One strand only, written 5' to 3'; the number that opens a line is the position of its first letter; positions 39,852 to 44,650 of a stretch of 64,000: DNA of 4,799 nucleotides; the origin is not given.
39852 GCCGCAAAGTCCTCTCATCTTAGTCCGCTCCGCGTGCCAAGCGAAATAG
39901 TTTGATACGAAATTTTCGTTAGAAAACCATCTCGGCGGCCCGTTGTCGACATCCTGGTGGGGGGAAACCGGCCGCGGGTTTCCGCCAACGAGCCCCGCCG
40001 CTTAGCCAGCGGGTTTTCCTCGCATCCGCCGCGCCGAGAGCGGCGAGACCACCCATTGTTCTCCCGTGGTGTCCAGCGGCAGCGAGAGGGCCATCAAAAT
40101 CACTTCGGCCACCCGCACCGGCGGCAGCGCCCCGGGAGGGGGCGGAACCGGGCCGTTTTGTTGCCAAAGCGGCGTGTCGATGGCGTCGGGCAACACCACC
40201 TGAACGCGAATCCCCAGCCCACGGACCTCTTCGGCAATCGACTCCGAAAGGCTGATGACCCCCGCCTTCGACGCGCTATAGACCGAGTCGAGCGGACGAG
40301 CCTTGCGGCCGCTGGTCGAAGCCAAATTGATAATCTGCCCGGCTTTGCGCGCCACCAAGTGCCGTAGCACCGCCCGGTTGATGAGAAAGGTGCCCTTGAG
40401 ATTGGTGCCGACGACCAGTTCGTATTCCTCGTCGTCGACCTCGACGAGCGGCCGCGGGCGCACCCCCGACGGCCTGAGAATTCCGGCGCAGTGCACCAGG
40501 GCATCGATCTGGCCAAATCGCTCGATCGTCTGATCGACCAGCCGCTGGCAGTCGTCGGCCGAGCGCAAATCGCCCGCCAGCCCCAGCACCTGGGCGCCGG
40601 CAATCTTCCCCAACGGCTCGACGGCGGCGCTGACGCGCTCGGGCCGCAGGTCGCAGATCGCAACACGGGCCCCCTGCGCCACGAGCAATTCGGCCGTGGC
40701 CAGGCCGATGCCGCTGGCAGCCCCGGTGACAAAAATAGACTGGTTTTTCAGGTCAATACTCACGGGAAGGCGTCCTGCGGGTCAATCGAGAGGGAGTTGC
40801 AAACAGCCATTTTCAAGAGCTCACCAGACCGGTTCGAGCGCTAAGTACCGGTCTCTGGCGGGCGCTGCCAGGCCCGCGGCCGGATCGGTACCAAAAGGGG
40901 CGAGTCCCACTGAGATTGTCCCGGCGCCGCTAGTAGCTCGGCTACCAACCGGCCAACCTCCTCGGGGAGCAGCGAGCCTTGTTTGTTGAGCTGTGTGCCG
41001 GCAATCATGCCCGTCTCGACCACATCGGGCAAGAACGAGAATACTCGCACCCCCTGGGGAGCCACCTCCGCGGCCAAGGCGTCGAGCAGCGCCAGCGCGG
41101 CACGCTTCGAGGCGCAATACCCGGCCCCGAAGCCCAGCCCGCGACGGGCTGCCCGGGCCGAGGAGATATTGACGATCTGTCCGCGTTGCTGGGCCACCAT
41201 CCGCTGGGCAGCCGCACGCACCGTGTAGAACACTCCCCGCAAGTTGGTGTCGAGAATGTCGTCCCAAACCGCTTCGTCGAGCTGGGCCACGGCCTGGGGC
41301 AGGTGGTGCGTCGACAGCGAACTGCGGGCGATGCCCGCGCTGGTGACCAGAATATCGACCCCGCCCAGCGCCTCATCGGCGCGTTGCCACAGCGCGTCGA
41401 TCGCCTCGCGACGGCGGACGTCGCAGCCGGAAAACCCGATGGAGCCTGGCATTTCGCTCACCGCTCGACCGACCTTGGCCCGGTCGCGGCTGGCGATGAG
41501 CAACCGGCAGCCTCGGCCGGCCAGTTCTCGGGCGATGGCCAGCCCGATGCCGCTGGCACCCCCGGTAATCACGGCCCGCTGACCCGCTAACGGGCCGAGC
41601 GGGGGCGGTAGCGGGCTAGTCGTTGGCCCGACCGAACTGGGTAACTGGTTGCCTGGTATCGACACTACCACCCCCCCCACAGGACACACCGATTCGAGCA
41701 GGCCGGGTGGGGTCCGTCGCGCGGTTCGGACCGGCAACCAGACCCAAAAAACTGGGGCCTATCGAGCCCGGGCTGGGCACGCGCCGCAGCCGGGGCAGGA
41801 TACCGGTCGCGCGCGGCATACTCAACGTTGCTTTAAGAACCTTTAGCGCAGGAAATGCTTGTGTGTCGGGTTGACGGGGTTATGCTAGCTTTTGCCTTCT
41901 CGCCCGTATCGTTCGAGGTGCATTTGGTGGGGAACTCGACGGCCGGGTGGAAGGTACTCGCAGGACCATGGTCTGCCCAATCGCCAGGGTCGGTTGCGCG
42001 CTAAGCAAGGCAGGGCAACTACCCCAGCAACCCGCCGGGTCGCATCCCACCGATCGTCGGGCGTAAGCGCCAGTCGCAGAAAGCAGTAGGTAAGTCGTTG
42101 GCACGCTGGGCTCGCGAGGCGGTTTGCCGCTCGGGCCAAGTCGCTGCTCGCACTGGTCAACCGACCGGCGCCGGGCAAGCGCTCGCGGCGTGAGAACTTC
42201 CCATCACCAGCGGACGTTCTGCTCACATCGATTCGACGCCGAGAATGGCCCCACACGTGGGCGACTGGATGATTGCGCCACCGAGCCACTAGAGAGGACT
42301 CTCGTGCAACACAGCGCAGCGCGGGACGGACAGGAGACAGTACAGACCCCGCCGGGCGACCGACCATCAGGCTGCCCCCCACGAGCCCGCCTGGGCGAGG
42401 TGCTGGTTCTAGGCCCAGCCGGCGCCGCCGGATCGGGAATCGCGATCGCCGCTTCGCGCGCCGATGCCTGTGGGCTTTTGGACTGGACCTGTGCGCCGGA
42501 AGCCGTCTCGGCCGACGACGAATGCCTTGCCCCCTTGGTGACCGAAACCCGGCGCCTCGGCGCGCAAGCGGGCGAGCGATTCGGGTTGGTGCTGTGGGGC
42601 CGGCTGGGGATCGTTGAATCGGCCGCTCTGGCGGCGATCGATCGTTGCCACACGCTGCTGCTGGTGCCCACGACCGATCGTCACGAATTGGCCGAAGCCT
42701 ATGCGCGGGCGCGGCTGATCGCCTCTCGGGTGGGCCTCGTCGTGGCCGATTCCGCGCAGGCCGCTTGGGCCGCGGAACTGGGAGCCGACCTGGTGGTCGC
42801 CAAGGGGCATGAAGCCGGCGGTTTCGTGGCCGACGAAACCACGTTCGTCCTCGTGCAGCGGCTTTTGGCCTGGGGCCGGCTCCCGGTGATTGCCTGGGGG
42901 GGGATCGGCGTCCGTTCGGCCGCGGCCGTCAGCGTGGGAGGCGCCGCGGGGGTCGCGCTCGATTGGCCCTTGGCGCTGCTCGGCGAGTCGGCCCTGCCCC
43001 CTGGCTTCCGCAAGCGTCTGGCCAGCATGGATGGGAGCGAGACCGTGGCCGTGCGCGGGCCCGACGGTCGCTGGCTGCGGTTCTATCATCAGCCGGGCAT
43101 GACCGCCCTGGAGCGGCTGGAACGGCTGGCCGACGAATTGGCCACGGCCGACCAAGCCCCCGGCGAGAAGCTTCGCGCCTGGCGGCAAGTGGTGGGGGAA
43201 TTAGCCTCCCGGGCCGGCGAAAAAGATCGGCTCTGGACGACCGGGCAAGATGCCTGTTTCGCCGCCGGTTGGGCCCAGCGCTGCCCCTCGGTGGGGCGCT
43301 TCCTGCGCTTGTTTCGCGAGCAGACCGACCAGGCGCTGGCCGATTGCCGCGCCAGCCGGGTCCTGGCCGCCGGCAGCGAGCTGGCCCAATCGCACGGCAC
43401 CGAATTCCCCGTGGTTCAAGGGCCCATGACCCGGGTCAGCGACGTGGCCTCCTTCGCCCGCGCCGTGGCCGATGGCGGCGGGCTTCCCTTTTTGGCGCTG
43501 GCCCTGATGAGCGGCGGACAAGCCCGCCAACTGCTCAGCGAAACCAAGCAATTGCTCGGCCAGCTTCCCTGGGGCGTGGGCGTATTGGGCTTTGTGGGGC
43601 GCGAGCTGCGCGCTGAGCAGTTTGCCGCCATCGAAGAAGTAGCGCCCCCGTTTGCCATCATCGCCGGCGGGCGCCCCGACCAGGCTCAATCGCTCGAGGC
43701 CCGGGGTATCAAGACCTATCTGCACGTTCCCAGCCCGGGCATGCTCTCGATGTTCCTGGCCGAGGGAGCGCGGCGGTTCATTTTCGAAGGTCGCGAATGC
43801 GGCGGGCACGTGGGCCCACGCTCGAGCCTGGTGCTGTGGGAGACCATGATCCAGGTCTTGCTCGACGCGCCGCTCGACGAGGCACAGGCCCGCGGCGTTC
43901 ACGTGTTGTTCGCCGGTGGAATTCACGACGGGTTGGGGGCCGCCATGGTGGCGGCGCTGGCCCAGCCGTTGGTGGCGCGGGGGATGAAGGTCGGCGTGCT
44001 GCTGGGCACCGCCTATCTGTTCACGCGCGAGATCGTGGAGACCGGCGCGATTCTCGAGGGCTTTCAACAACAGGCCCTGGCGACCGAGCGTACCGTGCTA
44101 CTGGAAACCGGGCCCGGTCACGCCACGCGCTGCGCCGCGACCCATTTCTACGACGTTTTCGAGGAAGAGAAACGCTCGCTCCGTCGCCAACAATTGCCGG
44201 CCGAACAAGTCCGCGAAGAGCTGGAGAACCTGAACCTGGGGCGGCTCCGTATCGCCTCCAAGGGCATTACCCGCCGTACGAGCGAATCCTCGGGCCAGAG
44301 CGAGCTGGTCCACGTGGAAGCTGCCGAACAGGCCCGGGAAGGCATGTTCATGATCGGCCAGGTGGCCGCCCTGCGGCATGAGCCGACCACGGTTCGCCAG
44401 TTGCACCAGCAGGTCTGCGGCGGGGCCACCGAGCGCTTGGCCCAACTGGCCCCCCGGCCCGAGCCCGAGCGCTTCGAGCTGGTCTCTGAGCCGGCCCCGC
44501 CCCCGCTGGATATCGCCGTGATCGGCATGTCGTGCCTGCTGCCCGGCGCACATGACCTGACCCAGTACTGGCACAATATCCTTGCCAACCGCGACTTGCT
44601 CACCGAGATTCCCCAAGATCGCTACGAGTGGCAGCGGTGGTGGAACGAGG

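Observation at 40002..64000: Uncharacterised-looking Pfa/Hgl-like PKS cluster with twin phosphodiesterase-family enzymes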

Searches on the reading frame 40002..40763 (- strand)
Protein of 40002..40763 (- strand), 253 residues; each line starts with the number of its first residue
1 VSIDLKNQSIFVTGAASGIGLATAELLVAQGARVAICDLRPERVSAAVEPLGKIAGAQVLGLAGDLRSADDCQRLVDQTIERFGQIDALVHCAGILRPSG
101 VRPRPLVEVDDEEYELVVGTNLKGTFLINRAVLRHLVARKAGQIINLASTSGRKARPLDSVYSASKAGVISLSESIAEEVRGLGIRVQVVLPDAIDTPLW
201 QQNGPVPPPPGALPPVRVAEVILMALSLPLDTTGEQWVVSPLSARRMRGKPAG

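Call 4: search_protein_families(library=pfam, proteins=[window:40002-40763:-], max_evalue=0.001)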
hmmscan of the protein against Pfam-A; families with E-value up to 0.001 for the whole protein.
window:40002-40763:- (253 aa): 5 families
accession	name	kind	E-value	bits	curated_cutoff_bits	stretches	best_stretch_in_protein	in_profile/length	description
PF00106.31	adh_short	-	9e-53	179.1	26.6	1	9-202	2-189/195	short chain dehydrogenase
PF13561.12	adh_short_C2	-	1.2e-43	149.8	27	1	14-202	1-183/236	Enoyl-(Acyl carrier protein) reductase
PF08659.16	KR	-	2.2e-12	47.7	22.6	1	10-184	3-167/180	KR domain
PF23441.1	SDR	-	1.3e-07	31.7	27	1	5-201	5-200/258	SDR-like rossmann domain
PF01370.27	Epimerase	-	0.00024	21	20.9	0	10-95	1-74/240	NAD dependent epimerase/dehydratase family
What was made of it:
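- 40002..40763 (-): SDR a (FabG-like short-chain dehydrogenase), divergent from the PKS operon. PF00106 at E 9e-53 (call 4).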

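Call 7: search_protein_families(library=ncbifam, proteins=[window:40002-40763:-], max_evalue=0.001)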
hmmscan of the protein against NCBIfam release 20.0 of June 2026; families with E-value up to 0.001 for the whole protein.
window:40002-40763:- (253 aa): 225 families (the best 25 are shown)
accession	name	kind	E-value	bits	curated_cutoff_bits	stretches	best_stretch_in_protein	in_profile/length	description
NF005559.1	PRK07231.1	subfamily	2.1e-45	155.2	215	1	5-202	2-193/249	glucose 1-dehydrogenase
NF009466.0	PRK12826.1-2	subfamily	1e-44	152.9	222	1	6-201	2-193/248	3-oxoacyl-ACP reductase FabG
NF004198.0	PRK05653.1-3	equivalog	3.9e-43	147.7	296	1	5-199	5-193/248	3-oxoacyl-ACP reductase FabG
NF005472.0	PRK07067.1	equivalog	2e-41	142.3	338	1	5-202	4-193/257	L-iditol 2-dehydrogenase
NF005594.0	PRK07326.1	equivalog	7.6e-41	140.2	271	1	5-232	4-222/237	SDR family oxidoreductase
NF005878.0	PRK07825.1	subfamily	5.7e-40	137.4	287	1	2-200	4-192/278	short chain dehydrogenase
NF005806.0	PRK07666.1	equivalog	1.3e-39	135.9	286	1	3-228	3-223/239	3-ketoacyl-ACP reductase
TIGR01830.1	3oxo_ACP_reduc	equivalog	4.8e-39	134.5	297.75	1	11-199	2-185/239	3-oxoacyl-[acyl-carrier-protein] reductase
NF004791.0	PRK06138.1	equivalog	9.7e-39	133.2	312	1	4-202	2-193/252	SDR family oxidoreductase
NF004197.0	PRK05653.1-1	equivalog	4.3e-38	131.3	332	1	1-199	1-193/249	3-oxoacyl-ACP reductase FabG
NF009093.0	PRK12429.1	subfamily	9.3e-38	130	258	1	5-202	3-194/259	3-hydroxybutyrate dehydrogenase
NF004818.0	PRK06172.1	equivalog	1.5e-37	129.3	336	1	1-201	1-196/253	SDR family oxidoreductase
TIGR01963.1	PHB_DH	subfamily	1.8e-37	129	307.05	1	8-201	2-189/255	3-hydroxybutyrate dehydrogenase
NF005309.0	PRK06841.1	subfamily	2.2e-37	129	286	1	3-202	11-201/255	GolD/DthD family dehydrogenase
NF005067.0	PRK06484.1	equivalog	3.4e-36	124.9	713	1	6-201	8-197/524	short chain dehydrogenase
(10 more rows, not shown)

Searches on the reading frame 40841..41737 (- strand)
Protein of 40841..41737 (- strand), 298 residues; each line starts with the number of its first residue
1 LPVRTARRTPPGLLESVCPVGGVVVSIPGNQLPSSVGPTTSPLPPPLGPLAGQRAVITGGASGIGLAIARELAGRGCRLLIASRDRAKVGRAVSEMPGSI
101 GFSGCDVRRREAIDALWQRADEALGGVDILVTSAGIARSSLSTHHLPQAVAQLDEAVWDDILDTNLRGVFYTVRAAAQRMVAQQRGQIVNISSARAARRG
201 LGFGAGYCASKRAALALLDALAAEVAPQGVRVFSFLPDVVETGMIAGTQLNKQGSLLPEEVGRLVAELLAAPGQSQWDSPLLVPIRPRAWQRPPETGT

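Call 4: search_protein_families(library=pfam, proteins=[window:40841-41737:-], max_evalue=0.001)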
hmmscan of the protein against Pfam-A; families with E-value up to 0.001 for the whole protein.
window:40841-41737:- (298 aa): 3 families
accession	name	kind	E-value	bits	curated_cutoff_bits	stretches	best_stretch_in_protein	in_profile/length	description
PF00106.31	adh_short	-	1.6e-45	155.4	26.6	1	54-247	2-189/195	short chain dehydrogenase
PF13561.12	adh_short_C2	-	5.4e-37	128.1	27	1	61-250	3-186/236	Enoyl-(Acyl carrier protein) reductase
PF08659.16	KR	-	1.2e-08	35.5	22.6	1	56-235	4-173/180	KR domain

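Call 7: search_protein_families(library=ncbifam, proteins=[window:40841-41737:-], max_evalue=0.001)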
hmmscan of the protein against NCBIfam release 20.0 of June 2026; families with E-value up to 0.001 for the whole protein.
window:40841-41737:- (298 aa): 220 families (the best 25 are shown)
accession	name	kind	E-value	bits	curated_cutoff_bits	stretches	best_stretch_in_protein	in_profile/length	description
NF004198.0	PRK05653.1-3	equivalog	9.8e-43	146.4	296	1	50-247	5-196/248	3-oxoacyl-ACP reductase FabG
NF005878.0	PRK07825.1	subfamily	4.4e-41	141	287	1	50-272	7-220/278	short chain dehydrogenase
NF005559.1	PRK07231.1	subfamily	1.1e-39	136.4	215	1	50-246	2-192/249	glucose 1-dehydrogenase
NF005594.0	PRK07326.1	equivalog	1.5e-39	135.9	271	1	51-274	5-221/237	SDR family oxidoreductase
NF009466.0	PRK12826.1-2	subfamily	3.4e-38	131.5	222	1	53-248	4-195/248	3-oxoacyl-ACP reductase FabG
NF005806.0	PRK07666.1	equivalog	1.1e-37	129.6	286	1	50-253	5-202/239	3-ketoacyl-ACP reductase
NF004526.0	PRK05872.1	subfamily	2.6e-36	125.2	276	1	49-251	7-201/297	short-chain dehydrogenase/reductase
NF005309.0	PRK06841.1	subfamily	1.2e-35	123.3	286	1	50-244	13-198/255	GolD/DthD family dehydrogenase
NF040490.1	SDR_subfam_3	subfamily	1.7e-35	122.8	385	1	50-248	2-206/268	mycofactocin-coupled SDR family oxidoreductase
TIGR01830.1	3oxo_ACP_reduc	equivalog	6.8e-34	117.6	297.75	1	55-246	1-187/239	3-oxoacyl-[acyl-carrier-protein] reductase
TIGR03971.1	SDR_subfam_1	subfamily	1.1e-33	116.7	300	1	50-252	1-210/271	mycofactocin-coupled SDR family oxidoreductase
NF005472.0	PRK07067.1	equivalog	1.4e-32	113.3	338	1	50-246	4-192/257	L-iditol 2-dehydrogenase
NF004514.1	PRK05855.1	equivalog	2.1e-32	112.5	455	1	48-252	309-508/578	SDR family oxidoreductase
NF052558.1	MBtsdlDhBudC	equivalog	3.1e-32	112.1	270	1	52-251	3-193/250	meso-2,3-butanediol dehydrogenase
NF004825.0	PRK06181.1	equivalog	5e-32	111.2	215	1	50-259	4-206/268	SDR family oxidoreductase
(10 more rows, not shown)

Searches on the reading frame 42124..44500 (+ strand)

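Call 61: search_solved_structures(query=window:42124-44500:+, max_evalue=0.001)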
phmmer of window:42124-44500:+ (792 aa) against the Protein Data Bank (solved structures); distinct sequences matched with E-value up to 0.001: 8.
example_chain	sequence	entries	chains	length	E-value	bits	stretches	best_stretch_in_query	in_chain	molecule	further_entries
5gvh_A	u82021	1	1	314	3.3e-13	52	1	202-333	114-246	Enoyl-[acyl-carrier-protein] reductase [FMN]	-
3bo9_A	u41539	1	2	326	4.5e-13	51.6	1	202-333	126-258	Putative nitroalkan dioxygenase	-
5gvj_A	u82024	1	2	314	7.8e-13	50.8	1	203-333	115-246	Enoyl-[acyl-carrier-protein] reductase [FMN]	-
7l00_A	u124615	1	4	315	5.9e-12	47.9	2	426-618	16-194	Enoyl-Acyl Carrier Protein Reductase FabK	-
9pl0_A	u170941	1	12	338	4.6e-11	44.9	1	419-727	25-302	Enoyl-[acyl-carrier-protein] reductase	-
5lsm_A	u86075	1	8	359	3.3e-08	35.5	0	420-512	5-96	FMN-dependent nitronate monooxygenase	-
2z6i_A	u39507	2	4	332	1.5e-07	33.3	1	206-308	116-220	Trans-2-enoyl-ACP reductase II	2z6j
4iql_A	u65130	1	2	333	9.1e-07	30.7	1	194-312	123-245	Enoyl-(Acyl-carrier-protein) reductase II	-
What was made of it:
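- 42124..51114 (+): PKS1, PfaA/PfaD-like iterative synthase. The ORF opens at 42124 and the true start is uncertain. Domains: partial FabK-like 42727-43122; ER (NMO/FabK) 43381-44418; KS 44509-45684; AT 46204-47190; ACP1 about 47956-48183; ACP2 about 48283-48513; KR 49360-50049; DH 50245-51066. FabK structures matched twice (call 61).
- Closest known: PfaA/PfaD of bacterial PUFA synthases. Different: The ER is fused to the N-terminus and preceded by a partial second FabK-like segment (call 61).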
